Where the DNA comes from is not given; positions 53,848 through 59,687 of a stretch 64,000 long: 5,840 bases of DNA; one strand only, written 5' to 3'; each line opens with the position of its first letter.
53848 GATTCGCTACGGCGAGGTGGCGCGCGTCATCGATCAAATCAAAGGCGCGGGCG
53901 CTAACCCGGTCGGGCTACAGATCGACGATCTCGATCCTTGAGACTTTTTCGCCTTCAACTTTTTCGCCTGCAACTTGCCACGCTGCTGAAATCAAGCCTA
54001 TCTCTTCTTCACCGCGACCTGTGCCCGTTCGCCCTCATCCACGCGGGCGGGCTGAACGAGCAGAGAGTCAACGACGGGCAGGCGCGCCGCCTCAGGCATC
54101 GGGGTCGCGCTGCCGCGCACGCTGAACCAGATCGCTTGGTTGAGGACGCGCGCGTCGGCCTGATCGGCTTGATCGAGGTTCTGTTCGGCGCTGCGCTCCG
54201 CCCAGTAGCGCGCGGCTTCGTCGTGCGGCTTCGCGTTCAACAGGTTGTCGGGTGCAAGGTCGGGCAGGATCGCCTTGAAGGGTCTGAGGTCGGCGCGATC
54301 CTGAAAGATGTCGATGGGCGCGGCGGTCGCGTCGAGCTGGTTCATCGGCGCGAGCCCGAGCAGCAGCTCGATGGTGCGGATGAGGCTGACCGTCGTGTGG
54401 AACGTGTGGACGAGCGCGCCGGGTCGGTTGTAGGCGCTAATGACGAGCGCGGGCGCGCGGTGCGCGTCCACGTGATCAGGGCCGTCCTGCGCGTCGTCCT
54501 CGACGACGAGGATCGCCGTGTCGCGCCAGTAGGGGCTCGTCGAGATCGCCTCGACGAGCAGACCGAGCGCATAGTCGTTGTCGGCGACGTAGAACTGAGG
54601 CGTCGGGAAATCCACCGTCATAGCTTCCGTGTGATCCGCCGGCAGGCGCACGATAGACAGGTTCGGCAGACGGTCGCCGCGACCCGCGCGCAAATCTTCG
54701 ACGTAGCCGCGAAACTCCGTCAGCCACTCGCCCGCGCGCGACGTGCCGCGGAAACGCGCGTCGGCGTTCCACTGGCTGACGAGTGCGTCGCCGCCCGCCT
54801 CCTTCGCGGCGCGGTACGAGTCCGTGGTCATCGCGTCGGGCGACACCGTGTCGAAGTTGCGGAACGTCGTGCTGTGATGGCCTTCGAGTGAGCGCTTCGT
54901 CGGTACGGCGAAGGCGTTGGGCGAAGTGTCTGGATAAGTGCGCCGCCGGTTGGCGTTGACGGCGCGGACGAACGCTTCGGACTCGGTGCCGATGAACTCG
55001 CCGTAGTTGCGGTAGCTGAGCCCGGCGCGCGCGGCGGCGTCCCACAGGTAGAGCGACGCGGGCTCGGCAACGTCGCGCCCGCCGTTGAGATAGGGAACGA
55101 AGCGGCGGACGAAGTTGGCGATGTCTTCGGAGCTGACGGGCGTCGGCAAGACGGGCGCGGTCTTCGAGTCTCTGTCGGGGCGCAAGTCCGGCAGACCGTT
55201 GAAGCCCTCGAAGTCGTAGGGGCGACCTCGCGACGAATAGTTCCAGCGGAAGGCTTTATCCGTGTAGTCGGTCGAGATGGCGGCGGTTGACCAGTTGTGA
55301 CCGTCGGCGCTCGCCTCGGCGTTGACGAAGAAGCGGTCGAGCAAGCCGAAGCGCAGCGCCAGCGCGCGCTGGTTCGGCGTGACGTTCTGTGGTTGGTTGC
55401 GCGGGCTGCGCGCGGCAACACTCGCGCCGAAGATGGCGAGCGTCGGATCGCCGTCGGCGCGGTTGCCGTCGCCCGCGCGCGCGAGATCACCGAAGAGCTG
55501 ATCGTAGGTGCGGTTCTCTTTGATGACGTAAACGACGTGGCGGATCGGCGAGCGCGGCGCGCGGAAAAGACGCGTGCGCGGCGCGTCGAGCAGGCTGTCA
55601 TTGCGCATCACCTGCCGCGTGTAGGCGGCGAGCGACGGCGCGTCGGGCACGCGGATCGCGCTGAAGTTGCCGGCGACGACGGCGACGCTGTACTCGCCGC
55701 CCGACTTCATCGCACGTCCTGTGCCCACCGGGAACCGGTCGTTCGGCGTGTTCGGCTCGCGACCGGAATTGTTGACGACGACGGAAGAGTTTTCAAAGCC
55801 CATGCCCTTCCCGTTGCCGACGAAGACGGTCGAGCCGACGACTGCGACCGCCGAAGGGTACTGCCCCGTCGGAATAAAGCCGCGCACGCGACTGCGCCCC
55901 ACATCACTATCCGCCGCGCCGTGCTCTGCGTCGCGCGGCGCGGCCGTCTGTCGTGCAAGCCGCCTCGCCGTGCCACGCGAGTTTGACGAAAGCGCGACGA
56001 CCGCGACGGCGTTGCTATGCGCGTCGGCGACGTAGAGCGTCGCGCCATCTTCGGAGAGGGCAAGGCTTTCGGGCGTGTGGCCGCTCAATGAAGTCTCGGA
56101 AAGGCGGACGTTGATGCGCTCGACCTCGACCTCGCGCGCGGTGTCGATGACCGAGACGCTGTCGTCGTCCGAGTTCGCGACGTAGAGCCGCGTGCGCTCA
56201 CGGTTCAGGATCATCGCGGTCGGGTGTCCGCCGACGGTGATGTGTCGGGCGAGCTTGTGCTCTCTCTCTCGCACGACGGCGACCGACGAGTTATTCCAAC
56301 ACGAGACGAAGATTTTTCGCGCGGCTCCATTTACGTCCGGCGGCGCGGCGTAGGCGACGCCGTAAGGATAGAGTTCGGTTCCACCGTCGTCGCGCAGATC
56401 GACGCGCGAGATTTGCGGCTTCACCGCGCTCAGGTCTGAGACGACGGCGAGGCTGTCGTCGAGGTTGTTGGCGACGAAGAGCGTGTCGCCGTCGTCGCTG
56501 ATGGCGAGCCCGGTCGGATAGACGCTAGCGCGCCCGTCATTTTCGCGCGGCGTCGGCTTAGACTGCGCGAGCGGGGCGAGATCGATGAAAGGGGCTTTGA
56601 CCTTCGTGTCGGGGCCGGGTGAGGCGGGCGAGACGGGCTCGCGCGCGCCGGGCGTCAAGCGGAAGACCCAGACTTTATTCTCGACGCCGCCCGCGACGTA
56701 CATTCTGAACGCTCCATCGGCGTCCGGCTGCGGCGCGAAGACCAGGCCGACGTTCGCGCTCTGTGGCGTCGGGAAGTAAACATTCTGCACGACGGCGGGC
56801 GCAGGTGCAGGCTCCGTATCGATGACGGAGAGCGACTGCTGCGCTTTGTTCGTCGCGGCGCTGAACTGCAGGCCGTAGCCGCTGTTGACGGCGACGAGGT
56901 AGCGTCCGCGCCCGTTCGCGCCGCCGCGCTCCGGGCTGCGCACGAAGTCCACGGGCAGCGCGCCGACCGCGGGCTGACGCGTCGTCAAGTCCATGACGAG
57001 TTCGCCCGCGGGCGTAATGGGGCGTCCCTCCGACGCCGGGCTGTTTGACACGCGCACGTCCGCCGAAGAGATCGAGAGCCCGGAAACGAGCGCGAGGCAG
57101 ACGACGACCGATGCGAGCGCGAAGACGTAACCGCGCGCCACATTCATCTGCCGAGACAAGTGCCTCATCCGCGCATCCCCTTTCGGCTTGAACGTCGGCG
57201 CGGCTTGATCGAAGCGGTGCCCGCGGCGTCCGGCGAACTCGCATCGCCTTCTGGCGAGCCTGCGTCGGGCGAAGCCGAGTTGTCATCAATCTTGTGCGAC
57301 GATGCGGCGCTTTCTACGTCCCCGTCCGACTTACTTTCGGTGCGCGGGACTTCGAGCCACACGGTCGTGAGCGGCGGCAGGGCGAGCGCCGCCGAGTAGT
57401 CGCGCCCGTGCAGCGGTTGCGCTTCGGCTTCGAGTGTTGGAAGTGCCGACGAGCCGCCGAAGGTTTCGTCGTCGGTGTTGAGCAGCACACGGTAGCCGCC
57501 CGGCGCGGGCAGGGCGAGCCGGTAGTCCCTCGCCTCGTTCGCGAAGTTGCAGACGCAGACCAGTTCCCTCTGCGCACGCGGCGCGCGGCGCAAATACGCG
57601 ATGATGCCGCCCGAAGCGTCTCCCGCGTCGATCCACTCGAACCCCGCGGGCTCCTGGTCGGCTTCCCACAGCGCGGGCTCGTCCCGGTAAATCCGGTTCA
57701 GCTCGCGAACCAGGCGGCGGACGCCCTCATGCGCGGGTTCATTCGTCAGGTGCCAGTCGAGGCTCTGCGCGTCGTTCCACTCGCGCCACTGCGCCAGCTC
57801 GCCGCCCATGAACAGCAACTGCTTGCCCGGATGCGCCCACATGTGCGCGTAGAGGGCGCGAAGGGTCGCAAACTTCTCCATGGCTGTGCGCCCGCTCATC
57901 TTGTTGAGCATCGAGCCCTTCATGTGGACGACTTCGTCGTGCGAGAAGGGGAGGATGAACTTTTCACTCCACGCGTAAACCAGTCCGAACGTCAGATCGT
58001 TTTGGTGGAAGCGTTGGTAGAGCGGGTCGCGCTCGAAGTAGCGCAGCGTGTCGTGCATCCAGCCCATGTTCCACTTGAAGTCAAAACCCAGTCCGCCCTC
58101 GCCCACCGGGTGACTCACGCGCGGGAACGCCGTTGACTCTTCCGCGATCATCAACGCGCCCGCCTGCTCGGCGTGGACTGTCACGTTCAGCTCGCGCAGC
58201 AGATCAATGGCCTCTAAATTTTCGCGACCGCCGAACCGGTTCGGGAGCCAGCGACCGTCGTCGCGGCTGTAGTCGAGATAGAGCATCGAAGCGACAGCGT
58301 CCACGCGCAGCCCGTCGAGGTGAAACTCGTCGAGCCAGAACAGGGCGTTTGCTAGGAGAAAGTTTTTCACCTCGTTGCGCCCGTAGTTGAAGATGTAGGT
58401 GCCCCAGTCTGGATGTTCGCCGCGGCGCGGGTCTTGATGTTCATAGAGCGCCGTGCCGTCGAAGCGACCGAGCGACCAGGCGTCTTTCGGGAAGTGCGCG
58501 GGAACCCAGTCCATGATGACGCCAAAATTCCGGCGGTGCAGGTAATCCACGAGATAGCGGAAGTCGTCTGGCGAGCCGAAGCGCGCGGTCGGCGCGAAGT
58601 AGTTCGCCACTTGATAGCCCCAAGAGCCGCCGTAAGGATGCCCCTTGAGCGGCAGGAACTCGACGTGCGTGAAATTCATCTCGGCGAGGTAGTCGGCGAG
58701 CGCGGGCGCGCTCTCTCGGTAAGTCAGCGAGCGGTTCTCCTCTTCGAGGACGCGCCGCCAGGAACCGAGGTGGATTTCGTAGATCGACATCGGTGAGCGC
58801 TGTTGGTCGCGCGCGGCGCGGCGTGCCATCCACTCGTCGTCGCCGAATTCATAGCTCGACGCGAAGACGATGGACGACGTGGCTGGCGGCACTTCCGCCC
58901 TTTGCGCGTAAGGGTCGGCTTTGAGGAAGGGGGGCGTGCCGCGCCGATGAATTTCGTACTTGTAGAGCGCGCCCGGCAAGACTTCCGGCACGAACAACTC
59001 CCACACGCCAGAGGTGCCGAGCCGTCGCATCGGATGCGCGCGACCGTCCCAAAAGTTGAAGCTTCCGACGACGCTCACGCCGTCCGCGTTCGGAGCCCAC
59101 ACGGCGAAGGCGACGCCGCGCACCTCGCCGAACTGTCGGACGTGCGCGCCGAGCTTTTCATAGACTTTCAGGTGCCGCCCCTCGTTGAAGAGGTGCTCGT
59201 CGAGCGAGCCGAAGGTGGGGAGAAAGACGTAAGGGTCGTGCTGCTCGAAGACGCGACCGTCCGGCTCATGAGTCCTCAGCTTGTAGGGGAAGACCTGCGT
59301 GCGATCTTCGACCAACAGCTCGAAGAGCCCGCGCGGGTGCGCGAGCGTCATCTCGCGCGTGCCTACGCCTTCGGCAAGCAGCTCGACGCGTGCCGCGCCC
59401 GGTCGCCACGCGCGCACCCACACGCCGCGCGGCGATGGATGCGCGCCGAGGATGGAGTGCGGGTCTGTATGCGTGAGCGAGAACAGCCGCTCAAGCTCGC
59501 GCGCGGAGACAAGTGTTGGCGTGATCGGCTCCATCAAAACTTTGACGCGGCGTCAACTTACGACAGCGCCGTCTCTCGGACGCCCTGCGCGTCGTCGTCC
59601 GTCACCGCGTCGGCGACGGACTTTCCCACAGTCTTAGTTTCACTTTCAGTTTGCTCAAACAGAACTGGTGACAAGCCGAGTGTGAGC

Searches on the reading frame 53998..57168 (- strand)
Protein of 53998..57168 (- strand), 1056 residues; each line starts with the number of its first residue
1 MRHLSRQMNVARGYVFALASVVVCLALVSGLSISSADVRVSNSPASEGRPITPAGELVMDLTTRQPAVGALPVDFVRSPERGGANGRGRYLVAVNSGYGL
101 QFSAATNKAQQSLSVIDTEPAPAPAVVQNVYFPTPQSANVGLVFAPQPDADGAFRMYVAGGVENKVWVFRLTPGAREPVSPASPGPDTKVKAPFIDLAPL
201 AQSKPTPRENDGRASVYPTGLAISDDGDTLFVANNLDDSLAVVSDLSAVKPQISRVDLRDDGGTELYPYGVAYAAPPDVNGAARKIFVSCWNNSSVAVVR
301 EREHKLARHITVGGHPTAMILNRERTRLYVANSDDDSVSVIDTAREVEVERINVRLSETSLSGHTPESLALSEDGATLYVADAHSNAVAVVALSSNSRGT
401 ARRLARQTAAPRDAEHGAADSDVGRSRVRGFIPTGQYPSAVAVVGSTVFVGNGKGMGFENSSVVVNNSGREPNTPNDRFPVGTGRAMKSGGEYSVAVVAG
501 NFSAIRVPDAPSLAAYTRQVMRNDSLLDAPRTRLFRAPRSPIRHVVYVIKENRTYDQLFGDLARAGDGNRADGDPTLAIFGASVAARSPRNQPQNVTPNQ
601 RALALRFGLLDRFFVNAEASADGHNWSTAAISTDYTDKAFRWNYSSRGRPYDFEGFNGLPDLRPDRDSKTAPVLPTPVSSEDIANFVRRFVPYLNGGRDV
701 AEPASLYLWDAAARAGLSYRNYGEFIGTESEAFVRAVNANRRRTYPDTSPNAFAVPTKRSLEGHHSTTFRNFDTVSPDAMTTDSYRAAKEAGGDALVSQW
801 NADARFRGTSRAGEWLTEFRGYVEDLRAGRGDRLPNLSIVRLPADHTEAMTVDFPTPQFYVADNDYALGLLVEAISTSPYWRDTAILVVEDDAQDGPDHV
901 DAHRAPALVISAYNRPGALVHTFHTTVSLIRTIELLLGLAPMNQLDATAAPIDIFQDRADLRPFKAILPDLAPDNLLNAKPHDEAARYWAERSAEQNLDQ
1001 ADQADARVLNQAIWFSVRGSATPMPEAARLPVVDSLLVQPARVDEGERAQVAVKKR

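Call 54: search_protein_families(library=pfam, proteins=[window:53998-57168:-], max_evalue=0.00001)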
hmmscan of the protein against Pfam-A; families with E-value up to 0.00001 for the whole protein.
window:53998-57168:- (1056 aa): 3 families
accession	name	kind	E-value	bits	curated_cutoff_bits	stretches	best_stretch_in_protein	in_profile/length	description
PF04185.19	Phosphoesterase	-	2.4e-11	43.8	23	0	830-939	234-355/356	Phosphoesterase family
PF10282.15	Lactonase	-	5.7e-08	32.8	21.7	0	307-398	30-120/344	Lactonase, 7-bladed beta-propeller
PF08450.18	SGL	-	3.2e-06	27.4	26.3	0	217-331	135-243/246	SMP-30/Gluconolactonase/LRE-like region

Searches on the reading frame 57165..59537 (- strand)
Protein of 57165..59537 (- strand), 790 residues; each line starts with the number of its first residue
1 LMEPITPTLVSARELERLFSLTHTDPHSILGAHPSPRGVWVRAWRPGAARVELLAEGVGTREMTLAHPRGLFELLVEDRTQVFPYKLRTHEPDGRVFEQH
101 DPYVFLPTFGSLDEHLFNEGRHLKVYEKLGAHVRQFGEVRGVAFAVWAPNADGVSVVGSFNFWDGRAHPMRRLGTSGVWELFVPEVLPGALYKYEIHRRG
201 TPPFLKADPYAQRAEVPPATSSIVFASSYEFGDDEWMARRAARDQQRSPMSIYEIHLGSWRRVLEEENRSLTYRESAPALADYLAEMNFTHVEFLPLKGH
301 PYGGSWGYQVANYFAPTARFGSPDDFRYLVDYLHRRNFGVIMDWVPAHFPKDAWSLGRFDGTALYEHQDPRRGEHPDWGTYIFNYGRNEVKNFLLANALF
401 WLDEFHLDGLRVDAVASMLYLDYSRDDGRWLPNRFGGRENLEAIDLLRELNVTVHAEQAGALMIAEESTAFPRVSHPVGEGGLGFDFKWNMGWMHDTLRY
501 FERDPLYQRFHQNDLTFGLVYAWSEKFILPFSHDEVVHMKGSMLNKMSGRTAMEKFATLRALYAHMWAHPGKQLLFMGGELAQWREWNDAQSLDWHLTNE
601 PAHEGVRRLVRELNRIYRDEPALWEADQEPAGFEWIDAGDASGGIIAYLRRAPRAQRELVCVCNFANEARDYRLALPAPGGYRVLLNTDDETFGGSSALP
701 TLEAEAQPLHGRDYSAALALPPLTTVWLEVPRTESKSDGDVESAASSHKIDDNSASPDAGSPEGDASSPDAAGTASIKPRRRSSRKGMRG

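Call 54: search_protein_families(library=pfam, proteins=[window:57165-59537:-], max_evalue=0.00001)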
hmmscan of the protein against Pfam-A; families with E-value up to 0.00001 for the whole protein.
window:57165-59537:- (790 aa): 4 families
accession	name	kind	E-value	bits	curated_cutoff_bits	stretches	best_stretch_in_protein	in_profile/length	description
PF02922.24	CBM_48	-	3.2e-33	114.3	22.4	1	128-211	1-83/83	Carbohydrate-binding module 48 (Isoamylase N-terminal domain)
PF22019.2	GlgB_N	-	5e-28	97.5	27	1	13-103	3-94/94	alpha-1,4-glucan branching enzyme GlgB, N-terminal domain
PF02806.24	Alpha-amylase_C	-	3.1e-18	66.3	21.2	1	635-730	1-94/95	Alpha amylase, C-terminal all-beta domain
PF00128.31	Alpha-amylase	-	9e-13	48.7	22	1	282-350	26-93/446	Alpha amylase, catalytic domain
